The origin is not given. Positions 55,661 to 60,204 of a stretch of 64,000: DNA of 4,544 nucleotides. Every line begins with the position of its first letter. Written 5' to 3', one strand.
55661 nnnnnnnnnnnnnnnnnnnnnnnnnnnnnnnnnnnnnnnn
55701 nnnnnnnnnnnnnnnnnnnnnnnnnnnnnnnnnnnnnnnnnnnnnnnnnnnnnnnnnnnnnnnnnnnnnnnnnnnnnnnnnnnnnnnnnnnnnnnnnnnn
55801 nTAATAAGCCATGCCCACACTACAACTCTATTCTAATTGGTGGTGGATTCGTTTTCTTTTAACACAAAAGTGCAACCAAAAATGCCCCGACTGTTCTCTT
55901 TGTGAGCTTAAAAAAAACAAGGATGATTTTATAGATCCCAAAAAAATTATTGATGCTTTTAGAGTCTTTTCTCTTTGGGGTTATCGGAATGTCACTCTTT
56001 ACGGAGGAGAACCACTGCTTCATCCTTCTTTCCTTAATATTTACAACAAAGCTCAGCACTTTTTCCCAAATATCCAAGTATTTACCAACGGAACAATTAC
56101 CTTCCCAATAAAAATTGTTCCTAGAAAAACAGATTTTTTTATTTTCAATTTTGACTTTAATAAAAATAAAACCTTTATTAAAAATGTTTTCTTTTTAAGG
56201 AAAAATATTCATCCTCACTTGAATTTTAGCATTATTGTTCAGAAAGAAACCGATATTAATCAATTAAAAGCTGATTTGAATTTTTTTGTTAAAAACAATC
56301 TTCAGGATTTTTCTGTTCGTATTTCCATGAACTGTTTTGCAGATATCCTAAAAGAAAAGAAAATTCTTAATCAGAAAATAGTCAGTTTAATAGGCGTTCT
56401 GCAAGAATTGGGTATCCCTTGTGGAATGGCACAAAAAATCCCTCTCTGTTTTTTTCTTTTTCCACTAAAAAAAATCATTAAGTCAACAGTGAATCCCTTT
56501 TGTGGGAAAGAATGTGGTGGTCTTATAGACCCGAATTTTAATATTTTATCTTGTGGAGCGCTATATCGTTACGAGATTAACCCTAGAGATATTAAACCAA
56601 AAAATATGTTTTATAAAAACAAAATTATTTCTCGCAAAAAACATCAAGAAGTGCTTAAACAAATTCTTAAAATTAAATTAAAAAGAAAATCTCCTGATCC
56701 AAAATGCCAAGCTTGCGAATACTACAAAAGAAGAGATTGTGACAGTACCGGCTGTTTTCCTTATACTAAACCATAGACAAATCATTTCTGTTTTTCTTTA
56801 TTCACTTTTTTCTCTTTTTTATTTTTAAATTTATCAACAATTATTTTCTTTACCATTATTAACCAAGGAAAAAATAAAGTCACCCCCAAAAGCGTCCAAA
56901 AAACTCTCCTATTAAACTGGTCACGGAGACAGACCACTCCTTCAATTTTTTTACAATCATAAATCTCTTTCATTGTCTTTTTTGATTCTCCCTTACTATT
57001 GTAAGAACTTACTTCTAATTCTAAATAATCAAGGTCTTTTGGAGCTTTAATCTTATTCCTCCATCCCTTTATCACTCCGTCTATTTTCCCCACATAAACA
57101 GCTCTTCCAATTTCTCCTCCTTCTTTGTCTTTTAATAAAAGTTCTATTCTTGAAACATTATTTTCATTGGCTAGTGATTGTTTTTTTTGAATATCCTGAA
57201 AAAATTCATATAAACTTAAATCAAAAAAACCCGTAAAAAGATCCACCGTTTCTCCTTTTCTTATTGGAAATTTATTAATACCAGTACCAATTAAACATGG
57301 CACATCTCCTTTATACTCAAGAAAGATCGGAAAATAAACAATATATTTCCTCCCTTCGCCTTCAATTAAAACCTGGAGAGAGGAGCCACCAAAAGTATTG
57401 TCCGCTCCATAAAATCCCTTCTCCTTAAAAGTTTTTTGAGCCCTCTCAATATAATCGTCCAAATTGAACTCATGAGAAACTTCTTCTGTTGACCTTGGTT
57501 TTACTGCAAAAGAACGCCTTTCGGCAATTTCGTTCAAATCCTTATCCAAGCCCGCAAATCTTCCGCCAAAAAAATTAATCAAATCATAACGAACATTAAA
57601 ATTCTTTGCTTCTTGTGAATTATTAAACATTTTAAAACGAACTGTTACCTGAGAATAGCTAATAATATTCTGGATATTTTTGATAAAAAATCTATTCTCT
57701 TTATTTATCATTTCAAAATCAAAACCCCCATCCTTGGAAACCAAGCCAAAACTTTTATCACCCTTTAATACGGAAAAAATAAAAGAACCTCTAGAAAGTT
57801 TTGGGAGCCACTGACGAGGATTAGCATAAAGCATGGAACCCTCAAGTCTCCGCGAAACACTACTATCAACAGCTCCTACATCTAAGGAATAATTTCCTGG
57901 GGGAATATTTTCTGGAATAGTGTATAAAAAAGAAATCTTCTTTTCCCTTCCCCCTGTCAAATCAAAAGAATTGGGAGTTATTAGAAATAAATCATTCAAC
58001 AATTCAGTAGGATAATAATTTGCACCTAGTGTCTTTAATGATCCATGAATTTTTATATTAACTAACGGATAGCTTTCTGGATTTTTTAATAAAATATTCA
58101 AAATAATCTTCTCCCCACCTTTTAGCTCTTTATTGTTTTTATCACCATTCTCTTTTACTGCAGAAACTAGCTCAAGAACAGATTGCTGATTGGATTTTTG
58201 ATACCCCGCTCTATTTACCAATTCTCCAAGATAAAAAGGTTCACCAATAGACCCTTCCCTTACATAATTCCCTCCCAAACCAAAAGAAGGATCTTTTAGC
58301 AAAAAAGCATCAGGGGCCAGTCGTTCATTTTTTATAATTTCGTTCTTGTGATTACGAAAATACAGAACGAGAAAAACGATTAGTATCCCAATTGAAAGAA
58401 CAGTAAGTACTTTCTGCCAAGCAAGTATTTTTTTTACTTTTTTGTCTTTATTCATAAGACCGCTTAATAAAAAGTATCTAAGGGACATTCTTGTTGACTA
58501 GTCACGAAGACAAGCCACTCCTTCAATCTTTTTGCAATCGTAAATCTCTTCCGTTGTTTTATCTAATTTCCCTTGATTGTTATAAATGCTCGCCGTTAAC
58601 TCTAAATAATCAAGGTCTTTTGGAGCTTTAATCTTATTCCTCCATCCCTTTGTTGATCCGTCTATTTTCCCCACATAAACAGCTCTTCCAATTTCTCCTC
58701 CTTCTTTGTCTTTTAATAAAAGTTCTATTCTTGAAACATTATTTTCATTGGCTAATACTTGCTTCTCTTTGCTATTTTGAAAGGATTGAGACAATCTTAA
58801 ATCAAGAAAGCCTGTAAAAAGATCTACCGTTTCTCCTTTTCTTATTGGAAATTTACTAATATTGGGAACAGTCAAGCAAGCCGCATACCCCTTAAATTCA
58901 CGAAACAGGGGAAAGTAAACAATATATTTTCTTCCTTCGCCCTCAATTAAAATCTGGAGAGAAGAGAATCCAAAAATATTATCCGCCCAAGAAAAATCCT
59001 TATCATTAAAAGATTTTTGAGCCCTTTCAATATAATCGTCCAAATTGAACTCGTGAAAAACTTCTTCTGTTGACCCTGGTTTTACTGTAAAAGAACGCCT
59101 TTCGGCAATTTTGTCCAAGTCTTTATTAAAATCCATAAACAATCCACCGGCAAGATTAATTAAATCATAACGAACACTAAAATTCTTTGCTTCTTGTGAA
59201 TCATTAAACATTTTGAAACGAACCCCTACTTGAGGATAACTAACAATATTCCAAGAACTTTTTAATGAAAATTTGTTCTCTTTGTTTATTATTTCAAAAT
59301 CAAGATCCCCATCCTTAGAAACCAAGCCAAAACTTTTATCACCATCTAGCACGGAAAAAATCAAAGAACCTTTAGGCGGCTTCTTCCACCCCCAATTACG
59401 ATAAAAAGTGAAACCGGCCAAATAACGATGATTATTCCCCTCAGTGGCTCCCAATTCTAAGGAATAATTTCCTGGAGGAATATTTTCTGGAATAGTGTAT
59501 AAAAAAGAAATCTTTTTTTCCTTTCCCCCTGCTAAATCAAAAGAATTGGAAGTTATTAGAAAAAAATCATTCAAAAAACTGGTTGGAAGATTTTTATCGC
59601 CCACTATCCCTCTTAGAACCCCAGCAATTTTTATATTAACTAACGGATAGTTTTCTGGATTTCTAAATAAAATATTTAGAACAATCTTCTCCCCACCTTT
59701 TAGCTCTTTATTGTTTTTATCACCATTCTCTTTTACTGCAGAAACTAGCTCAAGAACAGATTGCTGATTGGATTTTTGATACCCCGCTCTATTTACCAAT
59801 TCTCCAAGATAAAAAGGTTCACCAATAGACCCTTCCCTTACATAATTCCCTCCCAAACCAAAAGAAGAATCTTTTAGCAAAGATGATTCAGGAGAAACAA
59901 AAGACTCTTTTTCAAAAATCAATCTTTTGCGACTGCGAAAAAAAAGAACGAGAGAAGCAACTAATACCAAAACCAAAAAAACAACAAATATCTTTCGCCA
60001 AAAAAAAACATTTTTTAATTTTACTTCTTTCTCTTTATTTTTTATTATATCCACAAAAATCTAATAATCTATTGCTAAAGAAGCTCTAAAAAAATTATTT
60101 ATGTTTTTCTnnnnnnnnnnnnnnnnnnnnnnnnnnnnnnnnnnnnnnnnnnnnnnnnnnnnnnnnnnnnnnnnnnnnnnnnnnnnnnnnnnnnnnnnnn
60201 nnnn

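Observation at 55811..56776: Radical-SAM paralog pair flanking the cassette; the second copy (63151-64000+) has a Cx6Cx3C spacing and has lost C-terminal cysteines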

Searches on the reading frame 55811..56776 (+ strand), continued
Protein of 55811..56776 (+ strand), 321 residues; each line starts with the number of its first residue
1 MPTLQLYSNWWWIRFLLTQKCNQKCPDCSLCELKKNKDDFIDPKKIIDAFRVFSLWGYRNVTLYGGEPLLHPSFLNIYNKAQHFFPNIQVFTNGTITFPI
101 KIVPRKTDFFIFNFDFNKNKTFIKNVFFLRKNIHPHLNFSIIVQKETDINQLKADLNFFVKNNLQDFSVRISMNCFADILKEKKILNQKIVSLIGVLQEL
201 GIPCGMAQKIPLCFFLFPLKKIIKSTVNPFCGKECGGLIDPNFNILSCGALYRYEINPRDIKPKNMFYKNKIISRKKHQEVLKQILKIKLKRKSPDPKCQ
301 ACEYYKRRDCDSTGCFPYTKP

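Call 65: search_solved_structures(query=A3, max_evalue=0.001, show_alignments=0)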
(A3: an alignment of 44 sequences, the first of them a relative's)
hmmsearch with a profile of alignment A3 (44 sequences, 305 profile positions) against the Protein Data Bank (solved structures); distinct sequences matched with E-value up to 0.001: 25.
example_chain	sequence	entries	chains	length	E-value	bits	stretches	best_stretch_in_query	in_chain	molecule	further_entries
6efn_A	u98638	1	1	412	4e-14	55.7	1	8-94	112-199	Sporulation killing factor maturation protein SkfB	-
9dfn_A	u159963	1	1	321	1.4e-13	53.9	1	9-156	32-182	Radical SAM core domain-containing protein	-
9dfu_A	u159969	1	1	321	2.5e-13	53.1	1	10-156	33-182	Radical SAM core domain-containing protein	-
7tol_A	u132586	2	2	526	2.8e-12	49.6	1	9-93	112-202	glycerol dibiphytanyl glycerol tetraether - macrocyclic archaeol synthase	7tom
6b4c_A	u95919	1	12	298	2.7e-11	46.4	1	11-116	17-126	Viperin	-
9dgw_A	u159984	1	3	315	2.8e-11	46.4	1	11-116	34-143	Radical SAM core domain-containing protein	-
9dfw_A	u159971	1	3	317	2.8e-11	46.3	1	11-116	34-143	Radical SAM core domain-containing protein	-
7n7i_A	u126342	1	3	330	3.2e-11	46.2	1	11-116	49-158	Viperin-like enzyme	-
8wm2_A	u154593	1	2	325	6.6e-11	45.1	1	7-87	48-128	Fe-S radical SAM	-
8ai1_A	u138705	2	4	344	3.2e-10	42.9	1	3-89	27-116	Putative peptide biosynthesis protein YydG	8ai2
8ai6_A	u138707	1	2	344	3.2e-10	42.9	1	3-89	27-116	Putative peptide biosynthesis protein YydG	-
8ai3_A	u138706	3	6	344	3.3e-10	42.8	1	3-89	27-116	Putative peptide biosynthesis protein YydG | Radical SAM core domain-containing protein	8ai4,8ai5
7vob_C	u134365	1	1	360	1.2e-09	41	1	9-88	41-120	Cytosylglucuronate decarboxylase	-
7voc_C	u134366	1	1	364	1.2e-09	41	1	9-88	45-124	Cytosylglucuronate decarboxylase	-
1tv7_A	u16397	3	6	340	7e-09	38.5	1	5-99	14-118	Molybdenum cofactor biosynthesis protein A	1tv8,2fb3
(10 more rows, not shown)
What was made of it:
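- On SPASM-domain subfamily (PF13186 / TIGR04085): The family profile aligns to SuiB over positions 12-299 (call 65).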

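Call 73: search_protein_families(library=pfam, alignment_id=A3, max_evalue=0.01)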
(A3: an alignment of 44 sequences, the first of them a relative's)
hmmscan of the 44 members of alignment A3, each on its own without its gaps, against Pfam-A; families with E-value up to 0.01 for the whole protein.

A. member 1, P0001 (331 aa): 1 family
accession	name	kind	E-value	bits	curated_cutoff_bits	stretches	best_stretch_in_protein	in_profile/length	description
PF04055.27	Radical_SAM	-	2.9e-09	37.8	29.5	1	48-123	16-99/166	Radical SAM superfamily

B. families by the number of members that match (of 44 scanned): 2 families
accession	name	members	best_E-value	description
PF04055.27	Radical_SAM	44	2.2e-14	Radical SAM superfamily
PF13353.11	Fer4_12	43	9e-09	4Fe-4S single cluster domain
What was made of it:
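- On Radical SAM superfamily (PF04055): All 44 family members match (call 73).
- It is the only family member that Pfam Fer4_12 does not match, and its Radical_SAM match starts after the motif, at residue 48 (call 73).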

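Call 75: search_protein_families(library=padloc, proteins=[window:55811-56773:+, P0001, L001:18358-18801:-], max_evalue=0.01)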
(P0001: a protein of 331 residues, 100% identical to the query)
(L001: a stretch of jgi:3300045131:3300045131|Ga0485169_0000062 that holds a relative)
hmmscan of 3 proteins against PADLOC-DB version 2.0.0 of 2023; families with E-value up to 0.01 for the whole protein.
window:55811-56773:+ (321 aa): 2 families
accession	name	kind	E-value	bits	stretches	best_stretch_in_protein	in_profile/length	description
PDLC02903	pVip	-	4.4e-09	34.2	1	13-96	2-80/257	Viperins not associated with kinases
PDLC02904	pVip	-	1.3e-08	32.7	1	13-98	5-89/262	Viperins associated with kinases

P0001 (331 aa): 2 families
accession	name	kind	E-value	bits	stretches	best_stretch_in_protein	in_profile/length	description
PDLC02903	pVip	-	1e-10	39.6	1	32-121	3-86/257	Viperins not associated with kinases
PDLC02904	pVip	-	3.5e-09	34.6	1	34-115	8-88/262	Viperins associated with kinases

L001:18358-18801:- (147 aa): 0 families

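Call 76: find_encoding_contigs(protein=P0008, flank=10000, max_places=2)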
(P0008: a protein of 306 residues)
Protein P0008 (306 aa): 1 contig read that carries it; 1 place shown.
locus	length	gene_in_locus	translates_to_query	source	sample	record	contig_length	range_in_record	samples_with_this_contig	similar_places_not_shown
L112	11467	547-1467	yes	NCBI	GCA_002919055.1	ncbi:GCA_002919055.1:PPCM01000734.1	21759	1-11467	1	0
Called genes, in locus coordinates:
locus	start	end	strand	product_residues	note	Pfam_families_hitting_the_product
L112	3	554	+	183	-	?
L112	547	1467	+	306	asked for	PF04055:Radical_SAM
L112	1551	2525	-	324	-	-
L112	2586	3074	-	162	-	PF00186:DHFR_1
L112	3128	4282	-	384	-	PF00483:NTP_transferase, PF12804:NTP_transf_3 (weak), PF00132:Hexapep (faint), PF24894:Hexapep_GlmU (faint), PF25084:LbH_EIF2B, PF25087:GMPPB_C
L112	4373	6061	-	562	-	PF00702:Hydrolase, PF13419:HAD_2, PF01933:CofD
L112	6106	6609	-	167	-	PF13207:AAA_17 (weak), PF13238:AAA_18, PF13671:AAA_33 (faint), PF01202:SKI (weak)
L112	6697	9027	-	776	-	PF12698:ABC2_membrane_3, PF01061:ABC2_membrane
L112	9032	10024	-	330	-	PF00005:ABC_tran, PF13304:AAA_21 (weak)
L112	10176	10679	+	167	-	PF26602:HVO_2718_N (weak)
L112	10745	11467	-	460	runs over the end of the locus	PF02844:GARS_N, PF01071:GARS_A, PF02843:GARS_C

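Call 77: find_encoding_contigs(protein=P0013, flank=10000, max_places=2)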
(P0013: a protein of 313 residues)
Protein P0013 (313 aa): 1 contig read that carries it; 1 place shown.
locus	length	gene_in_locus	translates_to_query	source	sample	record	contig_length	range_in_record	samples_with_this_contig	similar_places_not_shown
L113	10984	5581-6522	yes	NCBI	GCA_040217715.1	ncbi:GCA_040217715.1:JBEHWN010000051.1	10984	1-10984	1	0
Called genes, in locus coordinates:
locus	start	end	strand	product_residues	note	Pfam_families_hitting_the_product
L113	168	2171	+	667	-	PF04055:Radical_SAM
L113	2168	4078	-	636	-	PF02310:B12-binding (weak), PF04055:Radical_SAM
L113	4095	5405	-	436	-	PF01134:GIDA, PF13450:NAD_binding_8 (faint)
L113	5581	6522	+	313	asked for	PF04055:Radical_SAM, PF13353:Fer4_12 (faint)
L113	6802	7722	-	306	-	PF00561:Abhydrolase_1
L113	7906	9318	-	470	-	PF04055:Radical_SAM, PF13186:SPASM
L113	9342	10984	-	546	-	PF13575:DUF4135, PF05147:LANC_like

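Call 84: predict_structure(alignment_id=A7)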
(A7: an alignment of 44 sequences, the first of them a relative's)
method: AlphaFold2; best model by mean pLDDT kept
length: 321 residues; sequences in the alignment: 44
mean_pLDDT: 87.1   pTM: 0.88
mean pLDDT of the five models: 87.1, 85.8, 85.7, 85.4, 85.0
residues with pLDDT >= 90: 188; 70-90: 100; 50-70: 25; < 50: 8
segments of 3 or more residues with pLDDT < 50: 1-7
pLDDT, mean of each block of 10 residues (from residue 1): 49 94 83 69 98 96 95 97 98 90 95 88 84 90 96 95 90 90 96 97 93 92 80 85 88 62 87 95 86 76 89 68 45
secondary structure, 60 per line:
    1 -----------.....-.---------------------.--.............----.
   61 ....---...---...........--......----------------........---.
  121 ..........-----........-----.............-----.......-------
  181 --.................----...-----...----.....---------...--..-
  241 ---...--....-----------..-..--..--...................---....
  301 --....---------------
elements in order: E12-16 H43-55 E60-64 H74-84 E87-92 E109-113 H120-130 E136-143 H149-161 E167-173 H183-199 E204-206 H219-223 E244-246 H249-252 H275-293 H297-300 H303-306
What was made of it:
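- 55811..56776 (+): rSAM1: 321-aa radical SAM enzyme with a SPASM-like Cys-rich C-terminal half. It keeps all 12 family-conserved Cys. AF2 pLDDT 87.1, pTM 0.88 (call 84).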

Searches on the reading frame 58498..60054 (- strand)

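Call 5: search_protein_families(library=pfam, proteins=[window:58498-60054:-], max_evalue=1)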
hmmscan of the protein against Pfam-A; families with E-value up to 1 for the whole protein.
window:58498-60054:- (518 aa): 2 families
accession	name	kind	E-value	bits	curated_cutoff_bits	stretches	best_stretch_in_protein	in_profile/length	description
PF15418.12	DUF4625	-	0.21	12.3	27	1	170-204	80-115/131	Domain of unknown function (DUF4625)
PF09980.14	DUF2214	-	0.26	11.7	34.1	0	6-44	65-103/147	Predicted membrane protein (DUF2214)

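Call 6: search_protein_families(library=ncbifam, proteins=[window:58498-60054:-], max_evalue=1)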
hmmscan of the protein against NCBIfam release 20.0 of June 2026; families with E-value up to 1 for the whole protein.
window:58498-60054:- (518 aa): 2 families
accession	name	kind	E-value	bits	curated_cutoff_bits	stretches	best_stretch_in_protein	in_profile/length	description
NF033506.0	PACE-CTERM-PROT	exception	0.0024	16.6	110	1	170-211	417-459/627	putative S-layer protein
NF045521.1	rhoda_near_glyco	subfamily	0.12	12.1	145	1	255-317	58-117/144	rhodanese homology domain-containing protein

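Call 75: search_protein_families(library=padloc, proteins=[window:58498-60051:-], max_evalue=0.01)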
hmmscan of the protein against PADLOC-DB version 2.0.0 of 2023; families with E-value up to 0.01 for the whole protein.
window:58498-60051:- (517 aa): 0 families
